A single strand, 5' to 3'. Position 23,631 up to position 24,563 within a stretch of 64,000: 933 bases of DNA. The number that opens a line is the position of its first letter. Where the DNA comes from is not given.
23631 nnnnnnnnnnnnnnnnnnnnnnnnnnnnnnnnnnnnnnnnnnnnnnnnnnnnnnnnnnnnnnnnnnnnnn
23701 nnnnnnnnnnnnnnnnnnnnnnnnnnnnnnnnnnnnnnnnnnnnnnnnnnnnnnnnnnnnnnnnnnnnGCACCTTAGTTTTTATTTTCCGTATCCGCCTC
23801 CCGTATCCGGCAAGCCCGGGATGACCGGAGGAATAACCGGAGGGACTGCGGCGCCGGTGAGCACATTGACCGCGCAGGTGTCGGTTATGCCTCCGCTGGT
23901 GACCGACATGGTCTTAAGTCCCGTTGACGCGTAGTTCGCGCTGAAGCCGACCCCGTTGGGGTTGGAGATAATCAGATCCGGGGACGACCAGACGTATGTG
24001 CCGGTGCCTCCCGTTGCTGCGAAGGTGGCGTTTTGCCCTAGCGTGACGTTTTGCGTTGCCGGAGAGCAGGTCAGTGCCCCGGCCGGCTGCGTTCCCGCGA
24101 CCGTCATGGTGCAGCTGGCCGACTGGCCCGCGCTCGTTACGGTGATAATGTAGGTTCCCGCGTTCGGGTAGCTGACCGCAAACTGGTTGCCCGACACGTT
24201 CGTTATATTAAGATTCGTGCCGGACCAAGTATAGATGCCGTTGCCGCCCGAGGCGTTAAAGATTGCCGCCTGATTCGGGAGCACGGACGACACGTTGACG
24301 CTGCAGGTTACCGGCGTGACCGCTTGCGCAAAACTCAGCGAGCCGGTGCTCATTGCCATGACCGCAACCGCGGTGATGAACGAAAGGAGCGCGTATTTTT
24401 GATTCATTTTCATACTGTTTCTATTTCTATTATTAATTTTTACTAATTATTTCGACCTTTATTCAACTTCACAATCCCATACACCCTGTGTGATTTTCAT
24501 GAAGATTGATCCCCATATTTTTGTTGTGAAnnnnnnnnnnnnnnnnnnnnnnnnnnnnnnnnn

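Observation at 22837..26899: Surface-protein module: a sortase next to an LPDTG protein that lacks a membrane-spanning tail, plus an ice-binding-like/PG-binding protein and an Fn3-repeat protein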

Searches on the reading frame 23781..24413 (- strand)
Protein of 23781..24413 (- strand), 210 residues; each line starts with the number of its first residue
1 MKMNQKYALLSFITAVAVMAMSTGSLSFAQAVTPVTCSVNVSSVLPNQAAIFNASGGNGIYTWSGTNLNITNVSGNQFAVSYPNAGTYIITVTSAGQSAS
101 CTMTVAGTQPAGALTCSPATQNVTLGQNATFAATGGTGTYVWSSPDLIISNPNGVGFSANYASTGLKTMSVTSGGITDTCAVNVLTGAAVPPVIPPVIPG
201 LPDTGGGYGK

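Call 3: search_protein_families(library=pfam, proteins=[window:23781-24413:-], max_evalue=0.01)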
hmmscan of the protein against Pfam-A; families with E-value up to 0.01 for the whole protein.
window:23781-24413:- (210 aa): 3 families
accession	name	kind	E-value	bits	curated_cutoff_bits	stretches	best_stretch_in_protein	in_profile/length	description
PF00801.26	PKD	-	0.00061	20.2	23.5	0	42-97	7-68/80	PKD domain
PF22352.2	K319L-like_PKD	-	0.0058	17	27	0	59-104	29-81/84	K319L-like, PKD domain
PF24328.1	DUF7498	-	0.0089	17.1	27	1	62-114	17-71/97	Domain of unknown function (DUF7498)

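Call 4: search_protein_families(library=ncbifam, proteins=[window:23781-24413:-], max_evalue=0.01)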
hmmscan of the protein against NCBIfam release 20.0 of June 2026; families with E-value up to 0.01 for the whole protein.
window:23781-24413:- (210 aa): 3 families
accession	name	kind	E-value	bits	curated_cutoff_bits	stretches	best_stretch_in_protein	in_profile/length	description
NF033627.3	intimin_all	equivalog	0.00014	19.9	1400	1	52-103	783-835/939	intimin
NF033639.1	intimin_alpha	exception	0.00036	18.5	2050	1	52-107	784-838/940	intimin type alpha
TIGR04183.1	Por_Secre_tail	domain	0.0023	17.8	23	1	40-100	14-66/72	T9SS type A sorting domain-containing protein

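Call 5: find_homologous_proteins(query=window:23781-24413:-, max_evalue=0.001)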
Query window:23781-24413:- (210 aa): 191 proteins with E <= 0.001 among 1027 candidates; the best 120 are listed.
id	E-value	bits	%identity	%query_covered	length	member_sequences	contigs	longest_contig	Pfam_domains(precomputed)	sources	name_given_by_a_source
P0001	6.7e-114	397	91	100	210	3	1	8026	PF26182.1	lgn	-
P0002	1.9e-94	333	77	100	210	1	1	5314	PF26182.1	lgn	-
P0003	3.8e-88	312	75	99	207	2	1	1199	-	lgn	-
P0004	5.4e-82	292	68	100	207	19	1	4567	PF26182.1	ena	-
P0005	2.7e-81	290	69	100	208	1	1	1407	PF26182.1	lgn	-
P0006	9.3e-81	288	69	100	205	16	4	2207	PF26182.1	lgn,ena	-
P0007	2.7e-80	287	69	100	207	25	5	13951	PF26182.1,PF00801.27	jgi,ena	-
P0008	4.6e-80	286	67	100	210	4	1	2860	PF26182.1,PF00801.27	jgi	-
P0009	8.1e-80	285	67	100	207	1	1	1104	PF26182.1,PF00801.27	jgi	jgi:hypothetical protein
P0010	2.8e-79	284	70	100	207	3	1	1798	-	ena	-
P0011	6.1e-79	282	71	100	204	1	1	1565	PF26182.1,PF00801.27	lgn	-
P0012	8.7e-79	282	67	98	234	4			PF26182.1,PF00801.27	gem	-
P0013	1.6e-78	281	68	100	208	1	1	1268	PF26182.1,PF00801.27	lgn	-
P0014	2.6e-78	280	67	100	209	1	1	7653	PF26182.1,PF00801.27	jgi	jgi:hypothetical protein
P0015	8.0e-78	279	70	89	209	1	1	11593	PF26182.1,PF00801.27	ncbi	-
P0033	5.3e-75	270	65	100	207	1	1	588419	PF26182.1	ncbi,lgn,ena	-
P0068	1.2e-71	259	64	100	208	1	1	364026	PF00801.27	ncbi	-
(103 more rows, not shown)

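Call 8: find_encoding_contigs(protein=P0033, flank=6000, max_places=2)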
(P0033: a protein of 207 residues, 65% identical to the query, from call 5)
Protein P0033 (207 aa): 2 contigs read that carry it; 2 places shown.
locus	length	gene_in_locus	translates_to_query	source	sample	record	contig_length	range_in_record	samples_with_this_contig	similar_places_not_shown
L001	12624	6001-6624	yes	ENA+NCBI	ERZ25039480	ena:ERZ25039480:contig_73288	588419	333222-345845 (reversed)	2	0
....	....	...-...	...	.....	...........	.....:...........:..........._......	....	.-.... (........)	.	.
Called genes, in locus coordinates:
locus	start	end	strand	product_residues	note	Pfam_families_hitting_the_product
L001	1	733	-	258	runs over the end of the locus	-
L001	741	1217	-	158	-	-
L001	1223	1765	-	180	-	PF04542:Sigma70_r2, PF08281:Sigma70_r4_2, PF04545:Sigma70_r4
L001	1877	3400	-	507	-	PF19077:Big_13 (faint), PF17957:Big_7 (faint), PF18370:RGI_lyase (faint), PF25788:Ig_Rha78A_N (faint), PF00041:fn3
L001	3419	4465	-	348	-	PF01699:Na_Ca_ex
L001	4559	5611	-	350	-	PF03601:Cons_hypoth698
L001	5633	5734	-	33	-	-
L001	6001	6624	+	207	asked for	PF26182:Ig_NUP210_5th (faint)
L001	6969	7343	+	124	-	PF04203:Sortase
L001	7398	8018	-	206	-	-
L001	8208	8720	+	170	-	PF08281:Sigma70_r4_2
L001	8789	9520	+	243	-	PF04203:Sortase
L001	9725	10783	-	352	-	PF13354:Beta-lactamase2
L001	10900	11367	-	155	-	-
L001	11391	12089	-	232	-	PF18912:DZR_2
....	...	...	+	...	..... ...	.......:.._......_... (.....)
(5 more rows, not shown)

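Call 9: find_encoding_contigs(protein=P0068, flank=6000, max_places=2)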
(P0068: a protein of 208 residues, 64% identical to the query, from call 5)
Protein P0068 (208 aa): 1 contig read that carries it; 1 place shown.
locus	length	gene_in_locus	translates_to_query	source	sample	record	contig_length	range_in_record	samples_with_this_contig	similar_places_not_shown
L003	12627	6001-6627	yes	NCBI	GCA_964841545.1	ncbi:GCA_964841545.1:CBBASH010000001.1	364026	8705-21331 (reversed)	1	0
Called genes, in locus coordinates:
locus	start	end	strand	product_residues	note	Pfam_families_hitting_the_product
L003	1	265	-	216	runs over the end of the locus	PF01569:PAP2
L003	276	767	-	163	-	PF09900:DUF2127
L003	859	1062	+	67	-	-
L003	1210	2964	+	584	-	PF02543:Carbam_trans_N, PF16861:Carbam_trans_C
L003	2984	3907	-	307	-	PF04204:HTS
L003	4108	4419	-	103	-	-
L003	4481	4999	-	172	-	PF07823:CPDase, PF13563:2_5_RNA_ligase2 (weak)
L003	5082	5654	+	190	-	PF03009:GDPD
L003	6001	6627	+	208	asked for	PF00801:PKD (faint)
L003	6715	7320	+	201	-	PF04203:Sortase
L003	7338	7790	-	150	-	PF00856:SET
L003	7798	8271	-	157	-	PF08002:DUF1697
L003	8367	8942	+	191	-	-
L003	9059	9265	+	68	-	-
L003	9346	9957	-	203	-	PF12385:Peptidase_C70 (weak), PF13529:Peptidase_C39_2, PF03412:Peptidase_C39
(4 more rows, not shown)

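Call 13: find_related_loci(query=A1, collection=genome_contigs, flank=6000)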
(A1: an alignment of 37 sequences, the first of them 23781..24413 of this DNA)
Query A1 (210 aa) in genome_contigs; peptide patterns used: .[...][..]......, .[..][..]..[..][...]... (x = any residue, [..] = any of these).
26 stretches matched a pattern; 16 encode a relative of the query (tblastn E <= 1e-3); 16 distinct loci.
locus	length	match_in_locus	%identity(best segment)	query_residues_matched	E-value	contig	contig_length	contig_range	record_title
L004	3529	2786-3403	68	1-210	3e-87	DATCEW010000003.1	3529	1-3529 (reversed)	MAG TPA_asm: Candidatus Paceibacterota bacterium isolate SMAG_U7764 k141_174627, whole genome shotgun sequence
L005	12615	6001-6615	69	1-210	3e-81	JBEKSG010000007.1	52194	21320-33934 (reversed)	MAG: Minisyncoccia bacterium isolate SPRUCE 529 SPRUCE_529_7, whole genome shotgun sequence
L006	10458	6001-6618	67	1-210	2e-81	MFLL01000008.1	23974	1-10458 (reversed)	MAG: Candidatus Kaiserbacteria bacterium RIFCSPHIGHO2_02_FULL_55_25 rifcsphigho2_02_scaffold_19556, whole genome shotgun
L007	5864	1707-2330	63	1-210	4e-80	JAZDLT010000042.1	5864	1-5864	MAG: Candidatus Liptonbacteria bacterium isolate MEGAHIT-group-0.617 k141_15447843, whole genome shotgun sequence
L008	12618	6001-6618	65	1-210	4e-79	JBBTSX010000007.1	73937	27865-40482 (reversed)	MAG: Patescibacteria group bacterium isolate H41-bin036_1 H41_bin036_1_000000000007, whole genome shotgun sequence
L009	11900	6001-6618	64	1-209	1e-78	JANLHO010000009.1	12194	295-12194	MAG: Patescibacteria group bacterium isolate P6-19 k99_240737, whole genome shotgun sequence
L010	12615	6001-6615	67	1-210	8e-79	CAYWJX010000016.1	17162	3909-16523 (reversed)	MAG TPA_asm: uncultured Candidatus Saccharibacteria bacterium isolate binchicken_co3_505 genome assembly, contig: NODE_1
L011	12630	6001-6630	62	1-210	3e-78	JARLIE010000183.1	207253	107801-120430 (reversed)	MAG: Candidatus Paceibacterota bacterium isolate MAG_CO249 MetaCoAG_Bin_249_Oxic_k141_1443204, whole genome shotgun sequ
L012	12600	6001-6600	64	1-204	5e-76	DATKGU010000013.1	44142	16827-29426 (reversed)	MAG TPA_asm: Candidatus Paceibacterota bacterium isolate SMAG_U14559 k141_214000, whole genome shotgun sequence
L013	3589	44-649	62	1-210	2e-76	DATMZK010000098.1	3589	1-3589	MAG TPA_asm: Candidatus Paceibacterota bacterium isolate SMAG_U13172 k141_501974, whole genome shotgun sequence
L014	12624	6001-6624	60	1-210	1e-75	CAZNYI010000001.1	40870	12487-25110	MAG TPA_asm: uncultured Candidatus Saccharibacteria bacterium isolate binchicken_co54_413 genome assembly, contig: NODE_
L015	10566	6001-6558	70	1-188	6e-76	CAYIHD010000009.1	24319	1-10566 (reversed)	MAG TPA_asm: uncultured Candidatus Saccharibacteria bacterium isolate ERP119705_co22_421 genome assembly, contig: NODE_1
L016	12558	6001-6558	64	21-210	8e-75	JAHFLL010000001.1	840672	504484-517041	MAG: Candidatus Liptonbacteria bacterium isolate nzgw432 NODE_2_length_840673_cov_9.797161, whole genome shotgun sequenc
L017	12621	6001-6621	65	1-210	2e-73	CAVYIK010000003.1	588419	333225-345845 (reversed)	MAG: uncultured bacterium isolate MFD01476.bin.2.169 genome assembly, contig: contig_73288, whole genome shotgun sequenc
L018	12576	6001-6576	58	16-210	9e-66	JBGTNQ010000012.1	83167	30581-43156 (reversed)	MAG: Candidatus Paceibacteria bacterium isolate JTS-RE391 k141_2031441, whole genome shotgun sequence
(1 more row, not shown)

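Call 29: predict_structure(alignment_id=A1)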
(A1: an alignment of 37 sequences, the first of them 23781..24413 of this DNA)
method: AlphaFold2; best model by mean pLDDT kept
length: 210 residues; sequences in the alignment: 37
mean_pLDDT: 80.4   pTM: 0.66
mean pLDDT of the five models: 80.4, 78.8, 77.9, 76.0, 75.6
residues with pLDDT >= 90: 80; 70-90: 81; 50-70: 39; < 50: 10
segments of 3 or more residues with pLDDT < 50: 189-194
pLDDT, mean of each block of 10 residues (from residue 1): 62 70 55 85 90 86 82 80 91 90 87 88 90 91 91 89 91 92 74 49 56
secondary structure, 60 per line:
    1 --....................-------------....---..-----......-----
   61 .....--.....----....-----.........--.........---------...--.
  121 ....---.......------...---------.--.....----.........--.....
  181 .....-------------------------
elements in order: H3-22 E36-39 E50-55 E61-65 E68-72 E77-80 E86-94 E97-105 E115-117 E120-124 E128-134 E141-143 E156-160 E165-173 E176-185

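Call 32: fold_search(model_id=the predicted structure, library=pdb)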
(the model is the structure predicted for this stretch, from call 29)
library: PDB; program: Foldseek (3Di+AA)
matches with E <= 10: 1917; with E <= 0.001: 264
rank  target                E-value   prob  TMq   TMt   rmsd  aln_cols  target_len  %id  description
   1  7z4b_DW               5.0e-07  1.00  0.32  0.08  15.8       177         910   16  Bacteriophage SU10 virion (C1) (released 2022-12-28)
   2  6fg9_A                1.0e-06  1.00  0.27  0.07  18.3       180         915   16  Mouse SORCS2 ectodomain (sortilin related VPS10 domain containing receptor 2) (released 2018-08-01)
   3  9fly_A                1.2e-06  1.00  0.33  0.09  19.4       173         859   22  CryoEM structure of the base (4151-5009) in the grappling hook protein A (GhpA) in the bacterium Aureispira sp. CCB-QB (released 2024-10-16)
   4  9flv_A                1.3e-06  1.00  0.28  0.16  17.8       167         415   20  CryoEM structure of the fragment-5 (2393-2807) in the grappling hook protein A (GhpA) in the bacterium Aureispira sp.  (released 2024-10-16)
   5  9flp_A                1.9e-06  1.00  0.29  0.08  17.9       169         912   18  CryoEM structure of the neck (1403-2314) in the grappling hook protein A (GhpA) in the bacterium Aureispira sp. CCB-QB (released 2024-10-16)
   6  7z4f_G                2.1e-06  1.00  0.31  0.08  22.1       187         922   14  Tail of phage SU10 genome release intermediate (released 2022-08-17)
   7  9g8b_A                2.7e-06  1.00  0.27  0.18  17.2       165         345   21  CryoEM structure of the fragment-2 (2892-3236) in the grappling hook protein A (GhpA) in the bacterium Aureispira sp.  (released 2024-10-16)
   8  9e99_J                3.0e-06  1.00  0.28  0.22  14.3       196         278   17  Cryo-EM reconstruction of Escherichia phage N4 capsid (released 2025-02-19)
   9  3shs                  3.2e-06  1.00  0.27  0.20  18.1       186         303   15  Three N-terminal domains of the bacteriophage RB49 Highly Immunogenic Outer Capsid protein (Hoc) (released 2011-06-29)
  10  9flx_A                3.2e-06  1.00  0.27  0.18  17.2       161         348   22  CryoEM structure of the fragment-4 (4074-4421) in the grappling hook protein A (GhpA) in the bacterium Aureispira sp.  (released 2024-10-16)
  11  9flu_A                3.3e-06  1.00  0.27  0.19  17.3       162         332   21  CryoEM structure of the fragment-1 (3402-3733) in the grappling hook protein A (GhpA) in the bacterium Aureispira sp.  (released 2024-10-16)
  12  9e99_K                3.5e-06  1.00  0.27  0.21  18.2       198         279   16  Cryo-EM reconstruction of Escherichia phage N4 capsid (released 2025-02-19)
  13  9fls_A                5.1e-06  1.00  0.26  0.18  17.8       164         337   20  CryoEM structure of the fragment-3 (2061-2397) in the grappling hook protein A (GhpA) in the bacterium Aureispira sp.  (released 2024-10-16)
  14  4uid_A                5.7e-06  1.00  0.31  0.32  19.8       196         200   16  Crystal structure of the S-layer protein SbsC domains 4 and 5 (released 2016-04-13)
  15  6lyn_C                8.7e-06  1.00  0.27  0.30  16.3       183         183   12  CD146 D4-D5/AA98 Fab (released 2021-02-24)
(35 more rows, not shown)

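Call 33: find_related_loci(query=A1, collection=metagenome_contigs, flank=5000)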
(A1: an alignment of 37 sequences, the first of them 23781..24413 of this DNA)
Query A1 (210 aa) in metagenome_contigs; peptide patterns used: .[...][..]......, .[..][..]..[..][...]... (x = any residue, [..] = any of these).
93 stretches matched a pattern; 75 encode a relative of the query (tblastn E <= 1e-3); 75 distinct loci.
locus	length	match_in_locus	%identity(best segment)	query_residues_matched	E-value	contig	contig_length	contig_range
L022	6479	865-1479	69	1-210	4e-89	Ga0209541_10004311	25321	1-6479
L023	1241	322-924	72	1-204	2e-92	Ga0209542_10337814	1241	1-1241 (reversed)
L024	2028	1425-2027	67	1-206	1e-88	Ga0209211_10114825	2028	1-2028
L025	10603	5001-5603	69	1-204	2e-84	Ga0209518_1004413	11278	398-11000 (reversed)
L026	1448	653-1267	67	1-210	4e-90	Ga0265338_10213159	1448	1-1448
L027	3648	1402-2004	69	1-204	7e-85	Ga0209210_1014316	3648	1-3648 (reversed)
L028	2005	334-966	67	1-210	2e-86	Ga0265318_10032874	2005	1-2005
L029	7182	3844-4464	69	1-210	3e-82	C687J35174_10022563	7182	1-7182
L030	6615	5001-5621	69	1-210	3e-82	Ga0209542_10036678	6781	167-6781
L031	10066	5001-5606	67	5-210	3e-82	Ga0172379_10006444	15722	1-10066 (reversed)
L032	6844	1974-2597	67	1-210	6e-82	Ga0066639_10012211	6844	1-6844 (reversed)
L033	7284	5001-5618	67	1-210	4e-81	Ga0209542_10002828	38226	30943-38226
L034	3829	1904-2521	64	1-210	4e-80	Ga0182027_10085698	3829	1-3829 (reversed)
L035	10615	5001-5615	63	1-210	1e-79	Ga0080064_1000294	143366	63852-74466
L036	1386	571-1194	64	1-210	3e-84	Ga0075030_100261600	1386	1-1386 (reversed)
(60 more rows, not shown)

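Call 37: search_protein_representatives(alignment_id=A1)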
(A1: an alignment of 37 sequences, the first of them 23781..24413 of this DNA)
Query: 37 sequences, 209 profile positions. Proteins with E-value up to 0.001 (for the whole library): 2052; up to 1e-10: 612; up to 1e-30: 105. The best 150 are listed.
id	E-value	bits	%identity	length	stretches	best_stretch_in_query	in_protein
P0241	1.2e-200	678.4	-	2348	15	33-186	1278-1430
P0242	1.3e-129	446.4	-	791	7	36-182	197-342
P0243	5.2e-128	441.2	-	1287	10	28-187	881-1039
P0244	3.0e-119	412.5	-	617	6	32-185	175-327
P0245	7.2e-100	349.2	-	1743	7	34-187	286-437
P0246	3.0e-98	343.9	-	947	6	36-207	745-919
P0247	8.4e-95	332.7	-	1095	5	34-200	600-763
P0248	6.0e-92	323.3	-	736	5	36-190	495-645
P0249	6.7e-92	323.2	-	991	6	35-184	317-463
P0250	1.2e-88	312.5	-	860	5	34-168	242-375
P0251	4.0e-87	307.6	-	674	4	34-189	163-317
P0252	2.6e-84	298.4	-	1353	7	29-186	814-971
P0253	2.9e-82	291.7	-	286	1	1-209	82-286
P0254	7.3e-75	267.5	-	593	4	34-184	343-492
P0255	8.1e-73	260.8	-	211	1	1-209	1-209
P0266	7.2e-62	225.1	-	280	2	5-186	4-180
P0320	4.1e-36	140.9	-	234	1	4-206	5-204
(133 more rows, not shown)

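Call 39: find_encoding_contigs(protein=P0320, flank=4000, max_places=3)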
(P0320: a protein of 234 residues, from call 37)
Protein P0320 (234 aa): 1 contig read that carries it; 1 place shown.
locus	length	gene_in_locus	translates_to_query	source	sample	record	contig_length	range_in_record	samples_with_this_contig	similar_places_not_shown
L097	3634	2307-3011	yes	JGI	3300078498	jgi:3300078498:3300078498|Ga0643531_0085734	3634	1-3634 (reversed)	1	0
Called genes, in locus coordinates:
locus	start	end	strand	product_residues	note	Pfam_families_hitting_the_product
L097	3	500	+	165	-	?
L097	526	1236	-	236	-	PF04087:DUF389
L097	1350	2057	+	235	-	PF18306:LDcluster4, PF03641:Lysine_decarbox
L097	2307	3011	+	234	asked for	-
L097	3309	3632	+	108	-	?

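Call 40: find_encoding_contigs(protein=P0266, flank=4000, max_places=3)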
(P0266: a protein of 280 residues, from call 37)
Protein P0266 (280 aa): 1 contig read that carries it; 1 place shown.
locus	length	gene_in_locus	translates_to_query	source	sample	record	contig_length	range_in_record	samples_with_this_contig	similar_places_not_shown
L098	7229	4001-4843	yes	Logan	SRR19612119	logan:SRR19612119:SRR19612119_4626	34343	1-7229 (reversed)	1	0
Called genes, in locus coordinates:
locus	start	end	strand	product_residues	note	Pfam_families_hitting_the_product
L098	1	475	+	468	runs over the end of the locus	-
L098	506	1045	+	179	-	PF03703:bPH_2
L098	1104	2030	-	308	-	-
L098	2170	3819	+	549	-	-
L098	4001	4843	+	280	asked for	PF00801:PKD (faint)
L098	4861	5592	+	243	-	PF04203:Sortase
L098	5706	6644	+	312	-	-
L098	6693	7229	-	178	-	?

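Call 58: find_homologous_proteins(query=P0266, max_evalue=0.001)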
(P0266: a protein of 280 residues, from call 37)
Query P0266 (280 aa): 105 proteins with E <= 0.001 among 7112 candidates.
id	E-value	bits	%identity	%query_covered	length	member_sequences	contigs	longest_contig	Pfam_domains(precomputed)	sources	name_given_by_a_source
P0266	1.1e-163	561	100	100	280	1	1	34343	PF00801.27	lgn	-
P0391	3.1e-99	350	68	99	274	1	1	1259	PF00801.27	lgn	-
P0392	2.5e-92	327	62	99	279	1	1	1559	PF26182.1,PF00801.27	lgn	-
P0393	2.3e-90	321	64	99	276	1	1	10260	PF00801.27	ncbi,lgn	-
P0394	3.0e-89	317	60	99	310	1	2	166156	PF26182.1,PF00801.27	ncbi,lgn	-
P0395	1.2e-83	299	57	99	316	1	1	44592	-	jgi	jgi:hypothetical protein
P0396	4.0e-72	261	53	99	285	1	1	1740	PF00801.27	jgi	jgi:hypothetical protein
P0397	7.3e-70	254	52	99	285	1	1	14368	PF00801.27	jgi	jgi:heme exporter protein D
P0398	2.5e-66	242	49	99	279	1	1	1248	PF00801.27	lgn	-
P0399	1.3e-46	178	36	91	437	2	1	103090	PF26182.1,PF00801.27,PF06832.19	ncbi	-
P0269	1.2e-42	165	41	98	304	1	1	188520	PF00801.27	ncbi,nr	ncbi:hypothetical protein KW790_01145 [Candidatus Parcubacteria bacterium]|nr:hypothetical protein [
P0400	1.1e-40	158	53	61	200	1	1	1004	PF23623.2,PF00801.27,PF18911.7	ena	-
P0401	1.1e-38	152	53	59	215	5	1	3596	PF26182.1,PF00801.27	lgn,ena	-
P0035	1.1e-38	152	52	60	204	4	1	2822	-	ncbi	-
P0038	1.9e-36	144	50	60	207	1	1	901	-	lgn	-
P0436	1.5e-20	92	41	59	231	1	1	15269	-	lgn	-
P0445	5.2e-5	41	38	38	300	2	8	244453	-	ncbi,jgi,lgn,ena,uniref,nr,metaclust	ncbi:hypothetical protein A2419_00670 [Candidatus Adlerbacteria bacterium RIFOXYC1_FULL_48_26]|unire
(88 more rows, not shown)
